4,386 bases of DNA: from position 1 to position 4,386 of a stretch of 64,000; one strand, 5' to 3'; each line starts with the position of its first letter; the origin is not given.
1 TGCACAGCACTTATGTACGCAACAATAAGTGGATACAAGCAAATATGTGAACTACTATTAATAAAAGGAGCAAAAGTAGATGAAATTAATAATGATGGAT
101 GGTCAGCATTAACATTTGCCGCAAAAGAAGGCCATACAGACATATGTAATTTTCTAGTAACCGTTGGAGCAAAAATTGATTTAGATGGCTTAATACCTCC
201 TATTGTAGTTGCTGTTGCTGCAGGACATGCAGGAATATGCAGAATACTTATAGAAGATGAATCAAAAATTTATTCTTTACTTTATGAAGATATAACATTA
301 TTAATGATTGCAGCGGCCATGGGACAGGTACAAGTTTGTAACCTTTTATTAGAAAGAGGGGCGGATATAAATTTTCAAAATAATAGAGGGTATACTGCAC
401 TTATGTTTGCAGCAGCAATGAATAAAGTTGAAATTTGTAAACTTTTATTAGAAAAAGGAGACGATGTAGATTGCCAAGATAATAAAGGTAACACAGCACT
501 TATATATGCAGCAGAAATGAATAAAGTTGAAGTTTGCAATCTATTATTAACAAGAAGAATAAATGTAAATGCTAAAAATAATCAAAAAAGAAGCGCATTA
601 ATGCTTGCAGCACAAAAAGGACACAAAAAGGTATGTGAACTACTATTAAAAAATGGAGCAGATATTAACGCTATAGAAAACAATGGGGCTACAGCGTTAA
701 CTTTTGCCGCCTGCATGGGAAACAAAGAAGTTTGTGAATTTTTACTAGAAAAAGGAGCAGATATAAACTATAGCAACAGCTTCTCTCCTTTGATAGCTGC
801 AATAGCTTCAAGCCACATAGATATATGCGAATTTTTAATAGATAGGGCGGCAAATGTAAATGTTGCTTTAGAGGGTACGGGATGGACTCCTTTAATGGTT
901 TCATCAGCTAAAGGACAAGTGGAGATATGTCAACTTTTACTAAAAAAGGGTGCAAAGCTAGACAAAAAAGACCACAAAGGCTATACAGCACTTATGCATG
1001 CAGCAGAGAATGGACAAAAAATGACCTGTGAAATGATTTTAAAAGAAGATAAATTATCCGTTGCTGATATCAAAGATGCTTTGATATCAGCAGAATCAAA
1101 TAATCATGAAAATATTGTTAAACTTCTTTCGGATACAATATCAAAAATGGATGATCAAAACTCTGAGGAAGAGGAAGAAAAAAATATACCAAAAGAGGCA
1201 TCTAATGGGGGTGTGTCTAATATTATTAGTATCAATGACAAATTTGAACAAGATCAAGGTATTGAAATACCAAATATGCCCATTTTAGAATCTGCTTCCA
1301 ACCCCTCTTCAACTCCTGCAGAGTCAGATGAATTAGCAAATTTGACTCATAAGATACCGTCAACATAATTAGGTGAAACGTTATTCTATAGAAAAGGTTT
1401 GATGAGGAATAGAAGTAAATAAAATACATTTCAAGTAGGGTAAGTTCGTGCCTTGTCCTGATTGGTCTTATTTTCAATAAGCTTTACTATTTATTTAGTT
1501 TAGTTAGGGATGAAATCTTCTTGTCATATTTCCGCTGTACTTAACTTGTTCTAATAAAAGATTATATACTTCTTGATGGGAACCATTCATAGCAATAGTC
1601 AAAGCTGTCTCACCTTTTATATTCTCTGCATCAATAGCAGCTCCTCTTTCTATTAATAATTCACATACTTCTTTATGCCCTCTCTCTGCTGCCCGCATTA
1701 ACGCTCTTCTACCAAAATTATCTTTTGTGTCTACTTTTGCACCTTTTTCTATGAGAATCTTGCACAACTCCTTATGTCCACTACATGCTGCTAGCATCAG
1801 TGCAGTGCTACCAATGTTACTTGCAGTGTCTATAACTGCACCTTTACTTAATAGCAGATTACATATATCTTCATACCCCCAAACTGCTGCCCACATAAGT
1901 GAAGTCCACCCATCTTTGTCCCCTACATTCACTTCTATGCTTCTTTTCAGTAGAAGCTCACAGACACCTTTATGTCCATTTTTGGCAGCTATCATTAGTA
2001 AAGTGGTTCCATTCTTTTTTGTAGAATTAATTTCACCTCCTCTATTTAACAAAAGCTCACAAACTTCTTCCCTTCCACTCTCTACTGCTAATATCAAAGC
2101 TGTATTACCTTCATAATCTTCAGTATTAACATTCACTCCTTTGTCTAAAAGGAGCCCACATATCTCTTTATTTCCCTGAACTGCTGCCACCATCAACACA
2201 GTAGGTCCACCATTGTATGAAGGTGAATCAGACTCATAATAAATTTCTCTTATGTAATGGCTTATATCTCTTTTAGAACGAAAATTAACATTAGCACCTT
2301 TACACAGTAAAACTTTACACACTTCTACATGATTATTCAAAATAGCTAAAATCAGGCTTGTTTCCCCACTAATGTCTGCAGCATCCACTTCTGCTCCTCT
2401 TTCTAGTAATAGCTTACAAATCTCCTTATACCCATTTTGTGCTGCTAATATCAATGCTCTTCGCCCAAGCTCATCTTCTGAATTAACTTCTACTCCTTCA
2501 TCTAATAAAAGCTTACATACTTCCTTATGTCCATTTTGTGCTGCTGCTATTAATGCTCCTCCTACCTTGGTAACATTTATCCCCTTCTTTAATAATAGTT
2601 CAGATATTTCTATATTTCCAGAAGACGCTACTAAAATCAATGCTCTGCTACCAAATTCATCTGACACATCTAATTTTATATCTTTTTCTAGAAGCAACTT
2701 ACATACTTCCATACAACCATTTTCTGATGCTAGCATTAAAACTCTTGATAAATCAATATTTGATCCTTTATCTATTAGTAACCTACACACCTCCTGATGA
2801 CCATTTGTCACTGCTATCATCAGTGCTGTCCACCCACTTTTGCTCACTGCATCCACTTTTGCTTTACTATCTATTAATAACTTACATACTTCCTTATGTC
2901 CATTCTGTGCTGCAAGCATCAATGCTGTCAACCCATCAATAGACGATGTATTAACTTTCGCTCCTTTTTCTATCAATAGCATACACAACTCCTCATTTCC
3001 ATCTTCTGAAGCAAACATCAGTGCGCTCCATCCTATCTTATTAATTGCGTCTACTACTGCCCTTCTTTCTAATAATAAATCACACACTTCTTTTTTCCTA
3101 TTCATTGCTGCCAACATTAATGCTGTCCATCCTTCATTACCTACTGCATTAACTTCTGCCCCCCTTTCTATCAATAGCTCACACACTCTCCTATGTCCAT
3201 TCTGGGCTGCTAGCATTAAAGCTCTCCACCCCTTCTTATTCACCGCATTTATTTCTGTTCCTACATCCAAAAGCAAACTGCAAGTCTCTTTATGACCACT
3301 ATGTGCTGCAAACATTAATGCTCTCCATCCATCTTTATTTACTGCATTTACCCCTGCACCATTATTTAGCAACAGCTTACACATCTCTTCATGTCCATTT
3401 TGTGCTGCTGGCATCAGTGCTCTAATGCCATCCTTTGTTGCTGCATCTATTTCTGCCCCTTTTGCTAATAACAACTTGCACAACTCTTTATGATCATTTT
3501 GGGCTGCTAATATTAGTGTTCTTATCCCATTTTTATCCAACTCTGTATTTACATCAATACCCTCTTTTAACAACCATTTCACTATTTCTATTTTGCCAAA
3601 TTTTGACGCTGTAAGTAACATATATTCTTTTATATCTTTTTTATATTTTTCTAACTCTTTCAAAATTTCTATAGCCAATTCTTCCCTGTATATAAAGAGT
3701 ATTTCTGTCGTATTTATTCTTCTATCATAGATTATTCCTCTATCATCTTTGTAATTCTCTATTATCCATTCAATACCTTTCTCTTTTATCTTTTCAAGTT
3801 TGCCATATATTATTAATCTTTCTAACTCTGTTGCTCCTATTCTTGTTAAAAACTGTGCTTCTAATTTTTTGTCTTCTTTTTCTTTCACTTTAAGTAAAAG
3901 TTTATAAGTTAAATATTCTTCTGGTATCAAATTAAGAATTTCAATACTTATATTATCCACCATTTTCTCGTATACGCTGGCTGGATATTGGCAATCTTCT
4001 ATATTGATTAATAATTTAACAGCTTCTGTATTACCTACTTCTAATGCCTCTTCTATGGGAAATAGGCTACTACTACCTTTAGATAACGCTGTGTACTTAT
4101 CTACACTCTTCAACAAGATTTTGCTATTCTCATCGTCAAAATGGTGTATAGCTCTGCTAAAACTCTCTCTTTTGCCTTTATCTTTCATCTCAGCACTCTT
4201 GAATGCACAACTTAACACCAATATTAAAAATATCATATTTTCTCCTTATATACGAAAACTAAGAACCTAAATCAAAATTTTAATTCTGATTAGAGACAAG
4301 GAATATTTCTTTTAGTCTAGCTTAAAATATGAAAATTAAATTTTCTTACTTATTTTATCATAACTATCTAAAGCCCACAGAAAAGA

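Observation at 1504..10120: Family A: lipoprotein-anchored ankyrin arrays sharing an unknown ~230-aa N-terminal domain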

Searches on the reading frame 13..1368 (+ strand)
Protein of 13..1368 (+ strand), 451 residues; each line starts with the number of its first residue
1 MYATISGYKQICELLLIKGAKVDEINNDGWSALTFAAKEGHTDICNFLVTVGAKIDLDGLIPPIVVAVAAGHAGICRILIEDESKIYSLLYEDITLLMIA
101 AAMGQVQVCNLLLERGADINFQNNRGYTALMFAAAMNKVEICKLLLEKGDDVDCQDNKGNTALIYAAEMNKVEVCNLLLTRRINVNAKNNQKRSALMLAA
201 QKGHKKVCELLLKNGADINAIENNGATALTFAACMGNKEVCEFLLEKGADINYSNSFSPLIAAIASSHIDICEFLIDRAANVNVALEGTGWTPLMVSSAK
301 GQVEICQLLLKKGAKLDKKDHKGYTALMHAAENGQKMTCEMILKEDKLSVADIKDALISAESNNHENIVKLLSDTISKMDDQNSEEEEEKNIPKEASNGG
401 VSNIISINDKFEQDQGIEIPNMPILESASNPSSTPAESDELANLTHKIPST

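Call 4: search_protein_families(library=pfam, proteins=[window:13-1368:+], max_evalue=0.01)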
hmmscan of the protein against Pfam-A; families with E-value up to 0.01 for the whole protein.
window:13-1368:+ (451 aa): 7 families
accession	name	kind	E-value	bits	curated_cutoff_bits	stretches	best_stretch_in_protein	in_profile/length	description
PF12796.13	Ank_2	-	6.4e-74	245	27.3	5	97-189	1-90/90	Ankyrin repeats (3 copies)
PF00023.36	Ank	-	2.5e-73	238.2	21.1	8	193-221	3-31/33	Ankyrin repeat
PF13637.12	Ank_4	-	3.3e-60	199.1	22.7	8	198-245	3-50/50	Ankyrin repeats (many copies)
PF13606.12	Ank_3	-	4.5e-50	161.5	22.3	4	193-220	3-30/30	Ankyrin repeat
PF13857.12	Ank_5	-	2.4e-27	95.1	27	4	112-166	1-56/56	Ankyrin repeats (many copies)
PF24521.3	Ank_KRIT1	-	6.1e-17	62.2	80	1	180-246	35-106/149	KRIT1 ankyrin-repeats domain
PF23745.1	ANK_LRRK2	-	1.8e-05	25.1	27.5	0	232-312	37-115/130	LRRK2 ANK repeat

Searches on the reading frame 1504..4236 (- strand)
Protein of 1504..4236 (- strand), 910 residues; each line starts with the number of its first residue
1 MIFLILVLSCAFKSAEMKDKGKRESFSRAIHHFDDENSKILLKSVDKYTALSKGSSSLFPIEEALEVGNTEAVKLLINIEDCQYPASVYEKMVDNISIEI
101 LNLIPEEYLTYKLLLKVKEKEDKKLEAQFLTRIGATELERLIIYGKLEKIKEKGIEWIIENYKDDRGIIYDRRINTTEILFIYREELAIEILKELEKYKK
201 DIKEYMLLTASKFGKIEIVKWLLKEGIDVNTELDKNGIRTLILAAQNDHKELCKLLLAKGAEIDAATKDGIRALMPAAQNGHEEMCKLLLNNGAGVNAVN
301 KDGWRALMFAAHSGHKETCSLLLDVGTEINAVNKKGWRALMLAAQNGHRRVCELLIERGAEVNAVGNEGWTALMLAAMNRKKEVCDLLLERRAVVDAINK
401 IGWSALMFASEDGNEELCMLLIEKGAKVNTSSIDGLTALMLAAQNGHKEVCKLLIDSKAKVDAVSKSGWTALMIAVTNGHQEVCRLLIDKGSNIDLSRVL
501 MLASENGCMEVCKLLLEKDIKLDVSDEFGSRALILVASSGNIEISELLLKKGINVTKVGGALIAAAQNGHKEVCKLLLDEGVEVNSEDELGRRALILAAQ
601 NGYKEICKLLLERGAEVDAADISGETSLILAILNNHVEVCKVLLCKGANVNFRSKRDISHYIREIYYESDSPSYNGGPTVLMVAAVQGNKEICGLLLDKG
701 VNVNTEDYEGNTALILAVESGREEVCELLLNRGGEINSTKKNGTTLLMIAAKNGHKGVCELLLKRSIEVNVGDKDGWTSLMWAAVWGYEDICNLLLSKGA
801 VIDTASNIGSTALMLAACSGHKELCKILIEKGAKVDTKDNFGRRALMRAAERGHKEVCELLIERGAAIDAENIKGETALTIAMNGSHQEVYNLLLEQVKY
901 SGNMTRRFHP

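Call 4: search_protein_families(library=pfam, proteins=[window:1504-4236:-], max_evalue=0.01)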
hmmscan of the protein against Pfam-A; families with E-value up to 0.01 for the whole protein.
window:1504-4236:- (910 aa): 11 families
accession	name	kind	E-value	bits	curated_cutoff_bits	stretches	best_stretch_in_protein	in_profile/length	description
PF12796.13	Ank_2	-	1.1e-154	503.9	27.3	10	406-496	1-88/90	Ankyrin repeats (3 copies)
PF00023.36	Ank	-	6.8e-136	434.6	21.1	17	434-465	1-32/33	Ankyrin repeat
PF13637.12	Ank_4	-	1.3e-108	352.8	22.7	16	407-455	2-50/50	Ankyrin repeats (many copies)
PF13606.12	Ank_3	-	2.4e-93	293.7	22.3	6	336-364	2-30/30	Ankyrin repeat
PF13857.12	Ank_5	-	4.3e-54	180.3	27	7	828-882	1-56/56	Ankyrin repeats (many copies)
PF24521.3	Ank_KRIT1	-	1.3e-33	116.2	80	3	307-393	22-109/149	KRIT1 ankyrin-repeats domain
PF23745.1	ANK_LRRK2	-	2e-08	34.6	27.5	0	198-291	26-114/130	LRRK2 ANK repeat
PF23881.1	DUF7234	-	1.1e-06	29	24.4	0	603-640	26-62/80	Family of unknown function (DUF7234)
PF02602.20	HEM4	-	4.3e-05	23.2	27.5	0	326-424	106-190/231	Uroporphyrinogen-III synthase HemD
PF01250.22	Ribosomal_S6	-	0.00046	20.7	27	0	718-758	17-57/90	Ribosomal protein S6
PF18571.6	VWA_3_C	-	0.0011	19.2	25.8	0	716-730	2-16/47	von Willebrand factor type A C-terminal domain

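Call 46: find_encoding_contigs(protein=window:1507-4236:-, flank=3000, max_places=6)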
Protein window:1507-4236:- (910 aa): 24 contigs read that carry it; 2 places shown.
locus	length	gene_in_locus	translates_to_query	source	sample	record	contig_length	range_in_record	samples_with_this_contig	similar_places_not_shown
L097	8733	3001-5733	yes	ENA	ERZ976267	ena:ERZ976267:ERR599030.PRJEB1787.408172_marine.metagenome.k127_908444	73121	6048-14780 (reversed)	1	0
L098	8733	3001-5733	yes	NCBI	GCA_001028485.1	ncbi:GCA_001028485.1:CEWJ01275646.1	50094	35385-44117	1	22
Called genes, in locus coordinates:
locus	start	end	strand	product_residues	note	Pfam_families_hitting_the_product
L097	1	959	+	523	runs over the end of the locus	PF12796:Ank_2 (faint)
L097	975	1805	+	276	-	-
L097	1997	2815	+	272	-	-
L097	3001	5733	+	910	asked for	-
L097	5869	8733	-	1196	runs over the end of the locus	PF12796:Ank_2, PF12796:Ank_2, PF13637:Ank_4, PF00023:Ank, PF12796:Ank_2, PF13637:Ank_4, PF12796:Ank_2, PF13637:Ank_4, +32 more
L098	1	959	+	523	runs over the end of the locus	PF12796:Ank_2 (faint)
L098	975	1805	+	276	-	-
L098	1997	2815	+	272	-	-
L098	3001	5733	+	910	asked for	-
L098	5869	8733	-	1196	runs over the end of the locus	PF12796:Ank_2, PF12796:Ank_2, PF13637:Ank_4, PF00023:Ank, PF12796:Ank_2, PF13637:Ank_4, PF12796:Ank_2, PF13637:Ank_4, +32 more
